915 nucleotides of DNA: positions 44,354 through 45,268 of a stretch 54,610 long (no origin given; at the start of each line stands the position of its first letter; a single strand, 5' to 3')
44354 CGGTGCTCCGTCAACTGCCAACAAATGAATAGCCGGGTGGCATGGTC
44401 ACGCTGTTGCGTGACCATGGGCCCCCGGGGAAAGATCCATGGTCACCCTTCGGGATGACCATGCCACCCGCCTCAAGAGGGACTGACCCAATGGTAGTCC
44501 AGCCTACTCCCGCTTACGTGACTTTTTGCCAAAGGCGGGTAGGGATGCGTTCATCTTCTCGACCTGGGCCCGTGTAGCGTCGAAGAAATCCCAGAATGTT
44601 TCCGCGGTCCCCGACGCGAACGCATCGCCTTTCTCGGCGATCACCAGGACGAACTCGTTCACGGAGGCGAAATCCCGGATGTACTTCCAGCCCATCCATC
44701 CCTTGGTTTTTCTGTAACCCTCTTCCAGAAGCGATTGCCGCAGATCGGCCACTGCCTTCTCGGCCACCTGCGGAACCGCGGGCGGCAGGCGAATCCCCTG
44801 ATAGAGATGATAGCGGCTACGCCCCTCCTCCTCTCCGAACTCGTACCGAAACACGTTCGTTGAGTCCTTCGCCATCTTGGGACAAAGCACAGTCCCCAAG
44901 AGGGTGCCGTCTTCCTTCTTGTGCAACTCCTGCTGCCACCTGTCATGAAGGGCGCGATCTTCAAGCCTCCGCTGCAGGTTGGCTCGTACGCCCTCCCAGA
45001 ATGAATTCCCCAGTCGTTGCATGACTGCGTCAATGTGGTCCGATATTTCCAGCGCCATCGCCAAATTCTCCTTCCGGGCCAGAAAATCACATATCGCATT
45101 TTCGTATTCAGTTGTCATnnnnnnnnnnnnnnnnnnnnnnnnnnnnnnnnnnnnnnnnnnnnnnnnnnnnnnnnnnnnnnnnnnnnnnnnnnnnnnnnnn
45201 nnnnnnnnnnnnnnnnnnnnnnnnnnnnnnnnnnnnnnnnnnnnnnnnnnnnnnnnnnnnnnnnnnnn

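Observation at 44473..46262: Lower-GC two-gene island: PD-(D/E)XK nuclease-like protein plus overlapping 204-aa orphan, bracketed by REP hairpins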

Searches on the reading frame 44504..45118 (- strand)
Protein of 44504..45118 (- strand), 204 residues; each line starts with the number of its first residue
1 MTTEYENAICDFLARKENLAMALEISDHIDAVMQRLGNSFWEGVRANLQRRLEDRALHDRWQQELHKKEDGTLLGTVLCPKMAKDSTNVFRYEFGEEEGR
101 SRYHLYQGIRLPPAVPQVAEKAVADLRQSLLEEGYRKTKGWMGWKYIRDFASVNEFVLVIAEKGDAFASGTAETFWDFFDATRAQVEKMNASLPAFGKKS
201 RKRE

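Call 3: search_protein_families(library=pfam, proteins=[window:44504-45118:-], max_evalue=1)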
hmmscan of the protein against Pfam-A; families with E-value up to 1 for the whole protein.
window:44504-45118:- (204 aa): 3 families
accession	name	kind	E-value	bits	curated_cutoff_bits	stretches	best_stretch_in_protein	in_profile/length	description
PF16947.10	Ferredoxin_N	-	0.0056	17.2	25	1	57-104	3-50/65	N-terminal region of 4Fe-4S ferredoxin iron-sulfur binding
PF24538.1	DUF7599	-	0.023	14.9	27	0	7-50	8-51/85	Domain of unknown function (DUF7599)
PF21125.3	MPN_2A_DUB_like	-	0.19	11.8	27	1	47-102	100-157/171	BRCA1-A complex subunit Abraxas 1 MPN domain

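Call 4: search_protein_families(library=padloc, proteins=[window:44504-45118:-], max_evalue=1)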
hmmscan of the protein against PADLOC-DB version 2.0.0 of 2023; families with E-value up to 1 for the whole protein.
window:44504-45118:- (204 aa): 3 families
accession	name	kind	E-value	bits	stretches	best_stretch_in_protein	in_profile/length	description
PDLC04983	PDC-S26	-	1.8e-09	35.5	1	1-156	215-374/413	-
PDLC04974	PDC-S26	-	0.00017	19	1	4-152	220-351/401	-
PDLC04980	PDC-S26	-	0.019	12.3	1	1-155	219-355/389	-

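Call 5: search_protein_families(library=ncbifam, proteins=[window:44504-45118:-], max_evalue=1)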
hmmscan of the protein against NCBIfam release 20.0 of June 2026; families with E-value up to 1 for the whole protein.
window:44504-45118:- (204 aa): 0 families

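Call 22: find_encoding_contigs(protein=window:44504-45118:-, flank=10000, max_places=6)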
Protein window:44504-45118:- (204 aa): 4 contigs read that carry it; 4 places shown.
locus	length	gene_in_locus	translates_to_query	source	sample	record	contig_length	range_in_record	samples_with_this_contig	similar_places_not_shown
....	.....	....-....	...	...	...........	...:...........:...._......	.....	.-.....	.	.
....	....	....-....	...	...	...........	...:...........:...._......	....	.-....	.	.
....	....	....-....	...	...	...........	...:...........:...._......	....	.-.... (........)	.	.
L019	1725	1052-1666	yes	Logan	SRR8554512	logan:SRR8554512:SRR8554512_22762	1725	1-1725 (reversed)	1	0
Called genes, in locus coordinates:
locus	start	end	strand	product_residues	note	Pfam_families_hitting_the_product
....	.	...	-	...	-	?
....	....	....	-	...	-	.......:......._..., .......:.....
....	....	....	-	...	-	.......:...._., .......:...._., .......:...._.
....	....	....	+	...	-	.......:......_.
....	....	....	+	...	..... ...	-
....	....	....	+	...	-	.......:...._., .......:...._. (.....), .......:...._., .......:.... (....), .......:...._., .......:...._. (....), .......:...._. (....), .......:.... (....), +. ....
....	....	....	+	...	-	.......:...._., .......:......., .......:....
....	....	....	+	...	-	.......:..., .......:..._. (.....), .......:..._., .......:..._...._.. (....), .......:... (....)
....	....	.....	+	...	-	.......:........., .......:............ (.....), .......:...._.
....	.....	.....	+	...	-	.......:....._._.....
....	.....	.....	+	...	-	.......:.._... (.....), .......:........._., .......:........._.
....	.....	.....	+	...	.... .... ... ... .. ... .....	-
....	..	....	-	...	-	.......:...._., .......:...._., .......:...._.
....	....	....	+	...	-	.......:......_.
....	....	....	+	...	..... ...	-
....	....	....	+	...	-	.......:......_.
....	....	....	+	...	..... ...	-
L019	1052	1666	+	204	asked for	-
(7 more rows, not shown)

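Call 24: find_homologous_proteins(query=window:44504-45118:-, max_evalue=0.01)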
Query window:44504-45118:- (204 aa): 2 proteins with E <= 0.01 among 287 candidates.
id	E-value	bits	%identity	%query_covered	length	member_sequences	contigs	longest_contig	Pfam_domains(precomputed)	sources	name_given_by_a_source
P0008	7.7e-132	455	99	100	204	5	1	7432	-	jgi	-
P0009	3.7e-66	241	57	100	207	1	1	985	-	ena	-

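Call 25: predict_structure(protein=window:44504-45118:-)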
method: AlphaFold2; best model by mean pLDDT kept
length: 204 residues; sequences in the alignment: 1
mean_pLDDT: 49.5   pTM: 0.36
mean pLDDT of the five models: 49.5, 45.3, 43.6, 35.2, 34.8
residues with pLDDT >= 90: 0; 70-90: 0; 50-70: 105; < 50: 99
segments of 3 or more residues with pLDDT < 50: 4-6, 16-36, 43-45, 64-66, 68-96, 99-101, 150-154, 164-173, 196-204
pLDDT, mean of each block of 10 residues (from residue 1): 50 49 42 48 49 52 48 36 41 48 53 51 61 60 51 48 45 53 59 48 45
secondary structure, 60 per line:
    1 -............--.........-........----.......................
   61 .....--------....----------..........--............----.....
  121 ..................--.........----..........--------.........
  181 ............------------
elements in order: H2-13 H16-24 H26-33 H38-65 E74-77 E88-97 E100-111 H116-138 E141-149 E154-163 H172-192

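Call 39: search_protein_representatives(alignment_id=A4)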
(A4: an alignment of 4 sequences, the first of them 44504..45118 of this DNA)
Query: 4 sequences, 598 profile positions. Proteins with E-value up to 0.001 (for the whole library): 5830; up to 1e-10: 2327; up to 1e-30: 130. The best 150 are listed.
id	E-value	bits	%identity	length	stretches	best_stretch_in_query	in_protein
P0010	1.2e-235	800.0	-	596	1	1-593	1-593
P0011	1.0e-119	417.1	-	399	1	3-393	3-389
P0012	5.0e-69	249.7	-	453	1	168-595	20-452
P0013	8.4e-56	206.0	-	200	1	210-394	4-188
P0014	3.7e-55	203.9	-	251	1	173-390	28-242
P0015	8.4e-52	192.8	-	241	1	179-388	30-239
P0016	2.5e-51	191.2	-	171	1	230-397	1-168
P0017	6.5e-51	189.9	-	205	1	401-598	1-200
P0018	1.4e-50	188.8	-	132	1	468-593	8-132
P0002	4.6e-50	187.1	-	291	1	149-391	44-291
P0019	2.2e-45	171.6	-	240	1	179-388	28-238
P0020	3.3e-45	171.0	-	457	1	199-589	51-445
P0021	7.0e-44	166.7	-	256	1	171-397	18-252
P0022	2.3e-43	164.9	-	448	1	183-592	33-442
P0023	2.3e-42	161.7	-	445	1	206-589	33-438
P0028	8.9e-42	159.7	-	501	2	180-432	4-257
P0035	5.1e-41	157.2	-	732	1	5-164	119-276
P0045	2.7e-39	151.5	-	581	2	211-391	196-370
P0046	4.5e-39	150.8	-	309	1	7-158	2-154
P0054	2.2e-38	148.5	-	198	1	401-595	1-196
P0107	4.9e-33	130.9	-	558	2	230-373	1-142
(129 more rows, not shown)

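Call 42: find_encoding_contigs(protein=P0015, flank=4000, max_places=3)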
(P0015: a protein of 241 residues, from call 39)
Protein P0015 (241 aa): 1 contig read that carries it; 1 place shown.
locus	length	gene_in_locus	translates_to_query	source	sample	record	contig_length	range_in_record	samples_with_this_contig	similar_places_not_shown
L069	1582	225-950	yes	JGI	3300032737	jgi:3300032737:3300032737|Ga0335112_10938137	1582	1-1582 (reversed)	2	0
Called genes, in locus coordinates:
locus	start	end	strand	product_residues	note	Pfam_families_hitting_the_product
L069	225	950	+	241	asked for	PF14281:PDDEXK_4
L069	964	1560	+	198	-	-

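Call 44: find_homologous_proteins(query=A5, max_evalue=0.001)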
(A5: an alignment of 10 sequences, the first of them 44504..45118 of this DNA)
Query A5 (10 sequences) (204 aa, profile of the alignment): 4 proteins with E <= 0.001 among 3630 candidates.
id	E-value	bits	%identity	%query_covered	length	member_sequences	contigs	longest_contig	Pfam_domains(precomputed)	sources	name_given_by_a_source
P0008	4.6e-79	283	99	100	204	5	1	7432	-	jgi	-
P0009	1.1e-70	256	57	100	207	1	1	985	-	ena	-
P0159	1.3e-63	233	25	93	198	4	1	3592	-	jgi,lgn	-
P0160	5.1e-20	90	18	25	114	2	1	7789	-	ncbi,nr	ncbi:MAG: hypothetical protein KC434_04245, partial [Anaerolineales bacterium]|nr:hypothetical prote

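Call 48: search_solved_structures(query=A5, max_evalue=10)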
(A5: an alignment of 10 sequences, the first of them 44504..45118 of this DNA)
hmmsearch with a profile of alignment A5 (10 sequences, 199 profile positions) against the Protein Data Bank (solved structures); distinct sequences matched with E-value up to 10: 12.
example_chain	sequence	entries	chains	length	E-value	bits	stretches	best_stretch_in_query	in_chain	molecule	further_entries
8f5h_A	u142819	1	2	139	0.23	14.6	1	118-181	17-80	S2hlx_EX_19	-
21ik_A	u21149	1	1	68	0.51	13.5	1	5-44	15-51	Midnolin,Interferon regulatory factor 4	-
21ie_A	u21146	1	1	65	0.53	13.5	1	5-41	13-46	Midnolin,Interferon regulatory factor 4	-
9veh_A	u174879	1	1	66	0.55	13.4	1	5-37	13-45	Midnolin,Interferon regulatory factor 4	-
9vea_A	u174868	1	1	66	0.55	13.4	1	5-37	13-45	Midnolin,Interferon regulatory factor 4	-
9ve7_A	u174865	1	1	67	0.57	13.3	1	5-37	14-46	Midnolin,Interferon regulatory factor 4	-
9ve8_A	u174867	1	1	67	0.57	13.3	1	5-37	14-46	Midnolin,Interferon regulatory factor 4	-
9ve4_A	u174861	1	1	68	0.59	13.3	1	5-41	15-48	Midnolin,Interferon regulatory factor 4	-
9ve5_A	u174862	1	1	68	0.59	13.3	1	5-37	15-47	Midnolin,Interferon regulatory factor 4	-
21ip_A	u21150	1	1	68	0.59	13.3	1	5-37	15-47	Midnolin,Interferon regulatory factor 4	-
9ve3_A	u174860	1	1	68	0.59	13.3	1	5-37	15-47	Midnolin,Interferon regulatory factor 4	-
9ve6_A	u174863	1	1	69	0.61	13.2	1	5-37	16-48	Midnolin,Interferon regulatory factor 4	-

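Call 53: predict_structure(alignment_id=A6)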
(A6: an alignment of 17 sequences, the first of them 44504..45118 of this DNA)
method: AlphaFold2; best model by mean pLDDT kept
length: 204 residues; sequences in the alignment: 17
mean_pLDDT: 92.3   pTM: 0.84
mean pLDDT of the five models: 92.3, 92.1, 91.8, 91.8, 91.0
residues with pLDDT >= 90: 168; 70-90: 25; 50-70: 5; < 50: 6
segments of 3 or more residues with pLDDT < 50: 199-204
pLDDT, mean of each block of 10 residues (from residue 1): 85 94 92 95 98 97 94 96 91 95 97 90 96 95 97 96 97 98 96 68 38
secondary structure, 60 per line:
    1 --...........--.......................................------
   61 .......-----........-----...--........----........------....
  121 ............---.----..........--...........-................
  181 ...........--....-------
elements in order: H3-13 H16-54 E61-67 E73-80 E91-98 E103-110 H117-132 E141-150 H153-163 H165-191 H194-197

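Call 56: fold_search(model_id=the predicted structure, library=pdb)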
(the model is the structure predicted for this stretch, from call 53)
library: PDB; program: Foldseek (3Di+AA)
matches with E <= 10: 415; with E <= 0.001: 0
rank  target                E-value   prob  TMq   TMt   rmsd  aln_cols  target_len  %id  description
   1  9b85_N                6.6e-02  0.23  0.22  0.17  15.5       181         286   12  Cryo-EM structure of human dynactin complex bound to Chlamydia effector Dre1 (released 2025-04-16)
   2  1izn_A                8.4e-02  0.21  0.22  0.18  13.1       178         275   11  Crystal Structure of Actin Filament Capping Protein CapZ (released 2003-04-08)
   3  4h5b_A                1.6e-01  0.33  0.27  0.34   9.4       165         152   10  Crystal Structure of DR_1245 from Deinococcus radiodurans (released 2013-01-30)
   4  4a4z                  2.0e-01  0.09  0.19  0.08  20.9       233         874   11  CRYSTAL STRUCTURE OF THE S. CEREVISIAE DEXH HELICASE SKI2 BOUND TO AMPPNP (released 2011-12-21)
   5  3aa1_A                2.2e-01  0.12  0.21  0.17  14.2       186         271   12  Crystal structure of Actin capping protein in complex with the Cp-binding motif derived from CKIP-1 (released 2010-08-04)
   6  7ds2_A                2.4e-01  0.13  0.21  0.17  15.1       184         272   12  Crystal structure of actin capping protein in complex with twinflin-1 C-terminus tail (released 2021-03-03)
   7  9y9l_Y                3.0e-01  0.12  0.20  0.17  13.5       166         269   12  CP at the barbed end with one cofilin on second-to-last subunit (released 2026-03-04)
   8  4h5b_B                3.2e-01  0.25  0.29  0.36  10.2       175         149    8  Crystal Structure of DR_1245 from Deinococcus radiodurans (released 2013-01-30)
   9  5frk_B                3.2e-01  0.12  0.19  0.24  10.9       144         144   12  SeMet crystal structure of Erwinia amylovora AmyR amylovoran repressor, a member of the YbjN protein family (released 2017-02-15)
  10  9b7j_N                3.2e-01  0.12  0.22  0.17  15.5       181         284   12  Cryo-EM structure of human dynactin complex bound to Chlamydia effector Dre1 (released 2025-04-16)
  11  6vu7_B                3.4e-01  0.15  0.24  0.31   9.6       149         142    7  Crystal structure of YbjN, a putative transcription regulator from E. coli (released 2020-03-11)
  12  3kxy_B                3.6e-01  0.15  0.23  0.31   9.9       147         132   13  Crystal Structure of the ExsC-ExsE Complex (released 2010-06-30)
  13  8q8o_A                4.1e-01  0.16  0.24  0.32   9.3       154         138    6  PA14_16140 protein: the regulator of an operon involved in the biofilm formation in PA14 P. aeruginosa (released 2024-02-28)
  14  5z38_A                4.1e-01  0.15  0.24  0.29   9.7       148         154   10  Crystal structure of CsrA bound to CesT (released 2018-04-04)
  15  3kxy_H                4.1e-01  0.10  0.19  0.26  12.6       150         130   10  Crystal Structure of the ExsC-ExsE Complex (released 2010-06-30)
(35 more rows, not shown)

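Call 60: fold_search(model_id=the predicted structure, library=viral)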
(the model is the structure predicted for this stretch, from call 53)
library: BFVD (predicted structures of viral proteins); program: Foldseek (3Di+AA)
matches with E <= 10: 642; with E <= 0.001: 0
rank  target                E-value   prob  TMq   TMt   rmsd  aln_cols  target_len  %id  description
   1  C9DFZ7                4.7e-03  0.44  0.20  0.21  20.0       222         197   14  Uncharacterized protein [Delftia phage PhiW-14]
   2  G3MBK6                1.3e-02  0.44  0.20  0.26  12.2       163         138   15  Gp140 [Bacillus phage G]
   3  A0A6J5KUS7            5.8e-02  0.75  0.29  0.45   8.2       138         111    9  Uncharacterized protein [uncultured Caudovirales phage]
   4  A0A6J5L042            1.1e-01  0.63  0.26  0.43   6.8       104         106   13  Uncharacterized protein [uncultured Caudovirales phage]
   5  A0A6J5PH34            1.1e-01  0.51  0.26  0.24   8.5       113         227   16  GIY-YIG domain-containing protein [uncultured Caudovirales phage]
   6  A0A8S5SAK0            1.4e-01  0.44  0.30  0.19  13.3       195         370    8  Competence protein [Siphoviridae sp. ctgaY24]
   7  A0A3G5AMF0            1.4e-01  0.12  0.19  0.18  17.7       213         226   14  Uncharacterized protein [Sylvanvirus sp.]
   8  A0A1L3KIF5            1.5e-01  0.21  0.16  0.23  15.9       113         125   10  Capsid protein [Hubei levi-like virus 2]
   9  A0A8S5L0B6            1.5e-01  0.20  0.15  0.22  15.9       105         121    6  Coat protein [ssRNA phage SRR5208570_3]
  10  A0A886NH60            1.5e-01  0.20  0.23  0.24  11.2       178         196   18  (no name in the UniProt tables at hand)
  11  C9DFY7                1.7e-01  0.41  0.31  0.36  11.4       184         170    9  Uncharacterized protein [Delftia phage PhiW-14]
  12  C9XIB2                1.7e-01  0.11  0.16  0.22  13.0       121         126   12  C1 protein [Vernonia yellow vein betasatellite]
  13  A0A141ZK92            1.7e-01  0.11  0.18  0.19  33.0       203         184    9  (no name in the UniProt tables at hand)
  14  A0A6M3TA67            1.7e-01  0.04  0.10  0.12  25.6       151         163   13  Uncharacterized protein [Pseudomonas phage MR2]
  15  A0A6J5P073            1.8e-01  0.15  0.24  0.26  21.1       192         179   13  Uncharacterized protein [uncultured Caudovirales phage]
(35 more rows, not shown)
